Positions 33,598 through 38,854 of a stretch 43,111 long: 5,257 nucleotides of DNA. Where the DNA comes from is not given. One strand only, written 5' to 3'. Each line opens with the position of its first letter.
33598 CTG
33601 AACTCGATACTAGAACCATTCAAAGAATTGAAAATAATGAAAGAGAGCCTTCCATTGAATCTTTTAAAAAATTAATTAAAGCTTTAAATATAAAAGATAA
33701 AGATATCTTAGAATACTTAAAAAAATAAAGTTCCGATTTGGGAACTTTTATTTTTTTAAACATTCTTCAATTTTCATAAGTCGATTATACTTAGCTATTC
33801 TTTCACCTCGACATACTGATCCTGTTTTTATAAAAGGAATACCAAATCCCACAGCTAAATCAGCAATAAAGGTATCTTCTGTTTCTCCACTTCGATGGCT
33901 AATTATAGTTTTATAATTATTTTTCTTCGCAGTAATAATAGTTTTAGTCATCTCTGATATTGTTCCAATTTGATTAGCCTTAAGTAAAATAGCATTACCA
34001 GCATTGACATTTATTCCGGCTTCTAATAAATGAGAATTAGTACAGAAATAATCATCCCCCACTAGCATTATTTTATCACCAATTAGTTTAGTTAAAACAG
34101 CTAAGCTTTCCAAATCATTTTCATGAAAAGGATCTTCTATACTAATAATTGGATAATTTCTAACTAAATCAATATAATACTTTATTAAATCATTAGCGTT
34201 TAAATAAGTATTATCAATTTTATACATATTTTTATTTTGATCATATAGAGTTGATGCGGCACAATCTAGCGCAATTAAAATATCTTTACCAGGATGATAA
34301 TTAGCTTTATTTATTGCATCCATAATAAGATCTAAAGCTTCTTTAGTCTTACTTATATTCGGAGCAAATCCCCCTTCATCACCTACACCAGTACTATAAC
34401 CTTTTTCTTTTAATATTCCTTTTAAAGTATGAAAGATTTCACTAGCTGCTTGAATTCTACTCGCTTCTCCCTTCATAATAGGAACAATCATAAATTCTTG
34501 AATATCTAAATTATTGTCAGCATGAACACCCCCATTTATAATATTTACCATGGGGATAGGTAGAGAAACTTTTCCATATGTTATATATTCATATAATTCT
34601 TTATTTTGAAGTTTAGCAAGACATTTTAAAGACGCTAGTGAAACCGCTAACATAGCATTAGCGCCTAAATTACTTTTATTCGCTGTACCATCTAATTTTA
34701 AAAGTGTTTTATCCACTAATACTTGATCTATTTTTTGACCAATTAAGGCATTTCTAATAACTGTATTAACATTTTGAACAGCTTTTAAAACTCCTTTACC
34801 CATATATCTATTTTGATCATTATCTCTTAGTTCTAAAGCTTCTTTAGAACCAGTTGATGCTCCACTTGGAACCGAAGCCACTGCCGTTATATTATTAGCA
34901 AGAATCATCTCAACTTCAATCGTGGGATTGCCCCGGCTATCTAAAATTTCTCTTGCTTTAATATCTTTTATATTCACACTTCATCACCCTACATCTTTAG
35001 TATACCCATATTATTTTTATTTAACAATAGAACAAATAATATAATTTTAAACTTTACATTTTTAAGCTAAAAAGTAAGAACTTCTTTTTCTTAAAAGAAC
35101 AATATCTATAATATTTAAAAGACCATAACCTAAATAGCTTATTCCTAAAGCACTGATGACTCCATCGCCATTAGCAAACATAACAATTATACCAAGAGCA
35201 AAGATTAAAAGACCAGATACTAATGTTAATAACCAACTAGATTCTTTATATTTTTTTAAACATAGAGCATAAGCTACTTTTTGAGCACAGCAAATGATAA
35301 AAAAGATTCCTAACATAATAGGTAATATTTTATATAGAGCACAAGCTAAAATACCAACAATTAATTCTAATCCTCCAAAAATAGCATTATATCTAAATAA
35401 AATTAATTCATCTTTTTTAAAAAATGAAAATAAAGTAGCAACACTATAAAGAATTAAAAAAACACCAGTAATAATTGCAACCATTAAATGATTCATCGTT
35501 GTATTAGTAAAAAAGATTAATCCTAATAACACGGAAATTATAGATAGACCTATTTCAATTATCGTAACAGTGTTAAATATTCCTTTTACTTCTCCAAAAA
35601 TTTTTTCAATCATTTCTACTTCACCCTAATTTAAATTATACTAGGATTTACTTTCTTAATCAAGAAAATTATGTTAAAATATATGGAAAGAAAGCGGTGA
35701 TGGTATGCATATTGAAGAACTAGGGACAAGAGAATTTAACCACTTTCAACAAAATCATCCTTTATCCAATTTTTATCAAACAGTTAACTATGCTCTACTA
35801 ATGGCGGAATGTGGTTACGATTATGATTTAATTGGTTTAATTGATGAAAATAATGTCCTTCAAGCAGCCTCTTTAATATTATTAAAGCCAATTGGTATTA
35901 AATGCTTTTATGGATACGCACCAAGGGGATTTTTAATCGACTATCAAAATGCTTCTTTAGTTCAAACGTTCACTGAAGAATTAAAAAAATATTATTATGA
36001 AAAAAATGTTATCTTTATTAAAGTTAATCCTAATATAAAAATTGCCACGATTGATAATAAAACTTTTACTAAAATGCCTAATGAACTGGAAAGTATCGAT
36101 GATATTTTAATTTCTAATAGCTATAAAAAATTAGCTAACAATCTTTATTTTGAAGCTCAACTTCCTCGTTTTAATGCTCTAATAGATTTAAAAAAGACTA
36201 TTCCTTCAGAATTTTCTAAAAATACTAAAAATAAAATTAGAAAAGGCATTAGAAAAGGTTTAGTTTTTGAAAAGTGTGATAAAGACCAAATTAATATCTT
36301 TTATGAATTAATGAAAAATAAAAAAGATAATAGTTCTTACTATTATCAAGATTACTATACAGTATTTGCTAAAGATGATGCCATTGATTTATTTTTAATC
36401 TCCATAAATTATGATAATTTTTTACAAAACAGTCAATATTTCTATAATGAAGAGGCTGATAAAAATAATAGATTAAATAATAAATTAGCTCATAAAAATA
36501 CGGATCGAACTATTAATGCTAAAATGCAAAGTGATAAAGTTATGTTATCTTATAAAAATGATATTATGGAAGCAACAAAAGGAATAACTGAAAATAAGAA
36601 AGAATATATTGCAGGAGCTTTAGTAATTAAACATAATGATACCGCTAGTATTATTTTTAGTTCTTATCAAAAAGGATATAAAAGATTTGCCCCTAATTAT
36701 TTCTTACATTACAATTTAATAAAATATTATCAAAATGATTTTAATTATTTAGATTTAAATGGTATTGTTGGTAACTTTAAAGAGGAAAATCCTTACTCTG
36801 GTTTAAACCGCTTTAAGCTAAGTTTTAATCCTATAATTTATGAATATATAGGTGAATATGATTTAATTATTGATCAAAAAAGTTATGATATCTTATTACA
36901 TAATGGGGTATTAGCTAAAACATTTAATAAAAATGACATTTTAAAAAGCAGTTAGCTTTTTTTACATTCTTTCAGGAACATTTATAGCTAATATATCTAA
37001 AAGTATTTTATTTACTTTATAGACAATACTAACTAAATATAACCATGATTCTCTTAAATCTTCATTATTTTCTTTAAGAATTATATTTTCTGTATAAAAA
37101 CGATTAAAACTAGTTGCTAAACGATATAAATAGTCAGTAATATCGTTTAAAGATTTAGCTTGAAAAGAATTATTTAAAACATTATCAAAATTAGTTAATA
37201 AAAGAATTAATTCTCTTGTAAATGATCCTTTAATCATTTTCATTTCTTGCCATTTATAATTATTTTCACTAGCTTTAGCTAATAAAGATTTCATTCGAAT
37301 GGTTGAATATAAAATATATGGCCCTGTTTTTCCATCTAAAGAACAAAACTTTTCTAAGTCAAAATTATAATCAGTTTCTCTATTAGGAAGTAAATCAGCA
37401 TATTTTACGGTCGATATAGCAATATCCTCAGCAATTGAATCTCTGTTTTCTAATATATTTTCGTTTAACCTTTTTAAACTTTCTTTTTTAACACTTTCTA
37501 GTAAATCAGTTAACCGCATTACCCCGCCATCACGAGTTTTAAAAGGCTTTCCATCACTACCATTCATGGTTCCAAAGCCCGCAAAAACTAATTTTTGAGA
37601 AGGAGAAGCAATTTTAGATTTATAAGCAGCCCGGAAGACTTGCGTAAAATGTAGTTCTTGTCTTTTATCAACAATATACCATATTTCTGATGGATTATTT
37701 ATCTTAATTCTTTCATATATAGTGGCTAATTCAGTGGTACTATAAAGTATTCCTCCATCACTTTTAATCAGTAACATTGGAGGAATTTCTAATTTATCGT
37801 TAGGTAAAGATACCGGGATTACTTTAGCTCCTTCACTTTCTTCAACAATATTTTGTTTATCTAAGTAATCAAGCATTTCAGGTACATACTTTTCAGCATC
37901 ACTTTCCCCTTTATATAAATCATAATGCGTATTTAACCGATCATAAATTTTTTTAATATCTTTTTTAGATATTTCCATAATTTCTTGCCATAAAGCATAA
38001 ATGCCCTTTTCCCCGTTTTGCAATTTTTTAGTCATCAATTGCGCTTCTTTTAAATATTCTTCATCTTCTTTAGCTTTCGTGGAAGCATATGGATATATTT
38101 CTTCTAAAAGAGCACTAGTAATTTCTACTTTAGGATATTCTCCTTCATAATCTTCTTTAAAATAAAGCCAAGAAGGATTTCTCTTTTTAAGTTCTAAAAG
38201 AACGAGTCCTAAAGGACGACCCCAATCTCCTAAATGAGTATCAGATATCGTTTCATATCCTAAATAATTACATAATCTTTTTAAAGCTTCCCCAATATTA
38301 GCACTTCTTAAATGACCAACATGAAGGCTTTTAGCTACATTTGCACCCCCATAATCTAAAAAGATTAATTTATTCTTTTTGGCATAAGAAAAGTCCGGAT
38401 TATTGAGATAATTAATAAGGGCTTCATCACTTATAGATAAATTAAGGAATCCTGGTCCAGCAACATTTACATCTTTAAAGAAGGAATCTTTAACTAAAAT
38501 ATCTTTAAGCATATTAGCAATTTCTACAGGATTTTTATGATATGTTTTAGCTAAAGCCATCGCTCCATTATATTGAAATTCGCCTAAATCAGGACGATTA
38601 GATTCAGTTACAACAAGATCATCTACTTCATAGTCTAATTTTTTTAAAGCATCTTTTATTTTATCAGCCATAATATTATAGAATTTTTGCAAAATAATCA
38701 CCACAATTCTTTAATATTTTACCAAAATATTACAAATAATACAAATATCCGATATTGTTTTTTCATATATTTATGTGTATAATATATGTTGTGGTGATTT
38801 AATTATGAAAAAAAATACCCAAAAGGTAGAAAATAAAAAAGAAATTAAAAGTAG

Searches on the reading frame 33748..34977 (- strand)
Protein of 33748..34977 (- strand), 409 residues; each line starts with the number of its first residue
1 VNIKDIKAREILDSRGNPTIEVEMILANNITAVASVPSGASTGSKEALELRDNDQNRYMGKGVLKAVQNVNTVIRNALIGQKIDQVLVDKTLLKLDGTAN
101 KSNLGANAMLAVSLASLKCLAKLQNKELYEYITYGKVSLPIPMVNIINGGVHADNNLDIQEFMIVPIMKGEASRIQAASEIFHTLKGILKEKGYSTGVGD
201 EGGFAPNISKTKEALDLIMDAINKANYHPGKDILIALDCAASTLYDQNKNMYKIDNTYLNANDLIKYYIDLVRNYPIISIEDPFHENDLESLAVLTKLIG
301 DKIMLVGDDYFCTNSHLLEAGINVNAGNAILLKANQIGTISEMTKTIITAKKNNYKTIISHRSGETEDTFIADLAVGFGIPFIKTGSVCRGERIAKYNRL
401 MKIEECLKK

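Call 10: search_protein_families(library=pfam, proteins=[window:33748-34977:-], max_evalue=0.001)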
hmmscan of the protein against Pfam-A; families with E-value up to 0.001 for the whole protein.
window:33748-34977:- (409 aa): 2 families
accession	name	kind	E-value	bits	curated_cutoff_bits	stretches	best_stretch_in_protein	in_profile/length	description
PF00113.28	Enolase_C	-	4.3e-100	335.3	21.5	1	137-407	2-281/296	Enolase, C-terminal TIM barrel domain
PF03952.21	Enolase_N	-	3.4e-52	176.5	35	1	3-132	1-131/131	Enolase, N-terminal domain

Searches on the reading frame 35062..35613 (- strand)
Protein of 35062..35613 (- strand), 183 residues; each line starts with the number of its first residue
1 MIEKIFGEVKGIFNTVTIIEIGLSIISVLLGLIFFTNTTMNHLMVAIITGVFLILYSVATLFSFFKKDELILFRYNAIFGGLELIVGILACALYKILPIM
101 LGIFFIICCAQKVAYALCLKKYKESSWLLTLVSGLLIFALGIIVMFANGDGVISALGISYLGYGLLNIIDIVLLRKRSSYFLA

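Call 10: search_protein_families(library=pfam, proteins=[window:35062-35613:-], max_evalue=0.001)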
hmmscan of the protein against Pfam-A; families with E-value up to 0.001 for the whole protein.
window:35062-35613:- (183 aa): 1 family
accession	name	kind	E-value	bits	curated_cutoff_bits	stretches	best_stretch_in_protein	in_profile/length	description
PF03729.18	DUF308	-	2.4e-10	41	25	1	23-91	2-72/73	Short repeat of unknown function (DUF308)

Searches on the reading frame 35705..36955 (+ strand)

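Call 10: search_protein_families(library=pfam, proteins=[window:35705-36955:+], max_evalue=0.001)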
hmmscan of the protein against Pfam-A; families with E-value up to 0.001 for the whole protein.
window:35705-36955:+ (416 aa): 2 families
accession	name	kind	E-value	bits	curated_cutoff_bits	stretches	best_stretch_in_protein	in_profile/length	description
PF02388.22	FemAB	-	8.1e-59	199.9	24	1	8-395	3-399/406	FemAB family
PF13480.13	Acetyltransf_6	-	1.9e-06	28.5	22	1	299-357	81-140/143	Acetyltransferase (GNAT) domain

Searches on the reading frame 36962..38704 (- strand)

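Call 10: search_protein_families(library=pfam, proteins=[window:36962-38704:-], max_evalue=0.001)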
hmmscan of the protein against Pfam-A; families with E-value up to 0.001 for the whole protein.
window:36962-38704:- (580 aa): 3 families
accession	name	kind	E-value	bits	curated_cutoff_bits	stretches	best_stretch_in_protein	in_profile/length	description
PF00750.26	tRNA-synt_1d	-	1e-74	252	23.3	1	108-449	16-348/349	tRNA synthetases class I (R), catalytic domain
PF03485.21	Arg_tRNA_synt_N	-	4.6e-21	75.7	21.5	1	12-90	3-84/85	Arginyl tRNA synthetase N terminal domain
PF05746.21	DALR_1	-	6.4e-21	75.1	22.3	1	464-580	1-117/117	DALR anticodon binding domain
